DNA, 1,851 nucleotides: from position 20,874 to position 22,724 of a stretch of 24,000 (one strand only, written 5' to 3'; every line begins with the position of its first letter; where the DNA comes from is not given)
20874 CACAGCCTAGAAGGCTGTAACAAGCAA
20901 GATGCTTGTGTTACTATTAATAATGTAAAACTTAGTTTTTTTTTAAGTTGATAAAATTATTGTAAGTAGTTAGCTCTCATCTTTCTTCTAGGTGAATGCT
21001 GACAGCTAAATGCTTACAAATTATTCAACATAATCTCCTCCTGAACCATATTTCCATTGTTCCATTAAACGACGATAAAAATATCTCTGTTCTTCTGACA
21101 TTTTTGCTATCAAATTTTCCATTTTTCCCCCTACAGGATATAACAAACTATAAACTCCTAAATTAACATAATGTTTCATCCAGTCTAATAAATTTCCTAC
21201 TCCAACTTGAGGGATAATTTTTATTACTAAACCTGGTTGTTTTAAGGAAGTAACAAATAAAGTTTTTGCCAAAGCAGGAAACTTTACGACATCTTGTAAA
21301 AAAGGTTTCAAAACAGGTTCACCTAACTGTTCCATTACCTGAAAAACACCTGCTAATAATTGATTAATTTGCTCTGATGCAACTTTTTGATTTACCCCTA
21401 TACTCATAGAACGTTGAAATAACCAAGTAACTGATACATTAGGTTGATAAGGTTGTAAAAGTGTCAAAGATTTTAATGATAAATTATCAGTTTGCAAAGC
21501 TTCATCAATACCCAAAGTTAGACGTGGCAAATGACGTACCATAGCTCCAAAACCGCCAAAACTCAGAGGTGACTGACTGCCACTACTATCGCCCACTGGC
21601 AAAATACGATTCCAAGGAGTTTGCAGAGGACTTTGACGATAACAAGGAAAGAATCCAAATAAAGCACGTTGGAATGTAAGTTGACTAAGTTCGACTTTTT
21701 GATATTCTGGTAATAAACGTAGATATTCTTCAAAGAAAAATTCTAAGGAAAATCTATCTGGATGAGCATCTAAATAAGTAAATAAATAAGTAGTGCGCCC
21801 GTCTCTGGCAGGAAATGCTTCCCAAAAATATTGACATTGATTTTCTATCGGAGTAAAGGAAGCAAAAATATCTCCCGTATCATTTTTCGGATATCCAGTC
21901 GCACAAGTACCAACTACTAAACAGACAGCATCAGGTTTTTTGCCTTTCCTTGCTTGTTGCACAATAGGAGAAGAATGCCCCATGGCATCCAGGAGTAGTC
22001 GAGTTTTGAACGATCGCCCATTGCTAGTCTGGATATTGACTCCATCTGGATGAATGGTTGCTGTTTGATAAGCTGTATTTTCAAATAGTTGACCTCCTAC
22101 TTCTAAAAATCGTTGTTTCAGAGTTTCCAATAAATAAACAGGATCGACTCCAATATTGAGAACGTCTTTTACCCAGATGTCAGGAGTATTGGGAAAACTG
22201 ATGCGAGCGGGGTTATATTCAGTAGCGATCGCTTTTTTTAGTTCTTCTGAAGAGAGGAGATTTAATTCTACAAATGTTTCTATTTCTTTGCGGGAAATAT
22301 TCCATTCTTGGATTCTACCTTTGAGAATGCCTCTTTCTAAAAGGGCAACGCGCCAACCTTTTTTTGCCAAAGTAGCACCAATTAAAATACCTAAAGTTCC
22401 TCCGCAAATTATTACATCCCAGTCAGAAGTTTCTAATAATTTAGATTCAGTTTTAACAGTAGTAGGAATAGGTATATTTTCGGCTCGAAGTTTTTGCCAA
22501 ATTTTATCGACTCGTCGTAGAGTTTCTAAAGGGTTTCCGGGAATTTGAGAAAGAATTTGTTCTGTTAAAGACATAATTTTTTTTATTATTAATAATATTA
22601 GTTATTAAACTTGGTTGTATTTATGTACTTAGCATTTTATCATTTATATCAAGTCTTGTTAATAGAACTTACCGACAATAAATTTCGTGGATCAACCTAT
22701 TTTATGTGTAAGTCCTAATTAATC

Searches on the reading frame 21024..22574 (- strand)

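Call 33: search_protein_families(library=pfam, proteins=[window:21024-22574:-])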
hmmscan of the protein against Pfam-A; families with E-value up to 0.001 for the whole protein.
window:21024-22574:- (517 aa): 1 family
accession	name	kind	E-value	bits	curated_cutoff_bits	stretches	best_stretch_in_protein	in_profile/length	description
PF01266.30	DAO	-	2.6e-06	27.6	27.9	0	143-291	146-300/353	FAD dependent oxidoreductase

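Call 58: search_protein_families(library=pfam, max_evalue=0.1, proteins=[P0010, P0142, P0143, P0144, P0145, P0146])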
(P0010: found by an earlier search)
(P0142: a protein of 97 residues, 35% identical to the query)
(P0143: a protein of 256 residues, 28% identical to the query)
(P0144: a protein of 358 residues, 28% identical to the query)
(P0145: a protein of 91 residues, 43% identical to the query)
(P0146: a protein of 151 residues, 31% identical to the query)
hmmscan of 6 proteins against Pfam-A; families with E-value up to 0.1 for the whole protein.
P0010 (390 aa): 0 families

P0142 (97 aa): 2 families
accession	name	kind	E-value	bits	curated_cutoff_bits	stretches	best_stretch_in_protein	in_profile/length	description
PF06961.18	DUF1294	-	4.3e-14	52.9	25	1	9-70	1-55/55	Protein of unknown function (DUF1294)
PF05019.18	Coq4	-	0.067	12.9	22.9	1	12-72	43-106/221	Coenzyme Q (ubiquinone) biosynthesis protein Coq4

P0143 (256 aa): 1 family
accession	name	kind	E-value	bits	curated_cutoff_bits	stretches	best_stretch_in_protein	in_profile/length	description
PF06961.18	DUF1294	-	1.3e-09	38.6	25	1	160-226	1-55/55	Protein of unknown function (DUF1294)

P0144 (358 aa): 6 families
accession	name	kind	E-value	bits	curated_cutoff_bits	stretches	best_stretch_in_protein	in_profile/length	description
PF20990.2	DUF2207_C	-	0.0015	18.7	33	1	61-210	62-189/247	Predicted membrane protein (DUF2207) C-terminal domain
PF11711.13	Tim54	-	0.011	15.1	34.7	1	54-159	188-290/376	Inner membrane protein import complex subunit Tim54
PF12773.13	DZR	-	0.019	15.6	27.3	1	14-34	25-45/45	Double zinc ribbon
PF13240.11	Zn_Ribbon_1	-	0.027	14.7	25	1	15-35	1-21/23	zinc-ribbon domain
PF13248.11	Zn_ribbon_3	-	0.042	13.8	27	1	14-34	3-23/26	zinc-ribbon domain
PF18443.6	Tli4_N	-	0.056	14.1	26.5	1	95-157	36-101/138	Tle cognate immunity protein 4 N-terminal domain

P0145 (91 aa): 6 families
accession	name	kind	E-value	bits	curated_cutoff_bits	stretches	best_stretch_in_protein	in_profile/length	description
PF06961.18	DUF1294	-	4.2e-24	85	25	1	12-66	1-55/55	Protein of unknown function (DUF1294)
PF03006.26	HlyIII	-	0.0086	16.2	26.2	1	9-89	110-192/224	Haemolysin-III related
PF01925.25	TauE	-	0.0093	16.1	32.6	1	8-76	174-232/237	Sulfite exporter TauE/SafE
PF20303.3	YLATT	-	0.067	13.5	26.7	0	37-74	4-40/107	YEATS-Like-Associating Three TM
PF12146.15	Hydrolase_4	-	0.088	12.5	27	1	40-68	77-103/239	Serine aminopeptidase, S33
PF00892.27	EamA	-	0.093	13.5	28.2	0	32-90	27-86/135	EamA-like transporter family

P0146 (151 aa): 5 families
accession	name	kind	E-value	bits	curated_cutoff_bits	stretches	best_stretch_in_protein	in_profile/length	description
PF06961.18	DUF1294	-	2.3e-14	53.8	25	1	65-121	1-55/55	Protein of unknown function (DUF1294)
PF13346.12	ABC2_membrane_5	-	0.0029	17.6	25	1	21-68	119-165/205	ABC-2 family transporter protein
PF08019.17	EptA_B_N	-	0.035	14.4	22.3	0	92-142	67-117/152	Phosphoethanolamine transferase EptA/EptB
PF05767.17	Pox_A14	-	0.052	14.2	27.7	1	19-73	13-67/93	Poxvirus virion envelope protein A14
PF12650.12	DUF3784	-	0.074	13.7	28.1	1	12-64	35-88/94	Domain of unknown function (DUF3784)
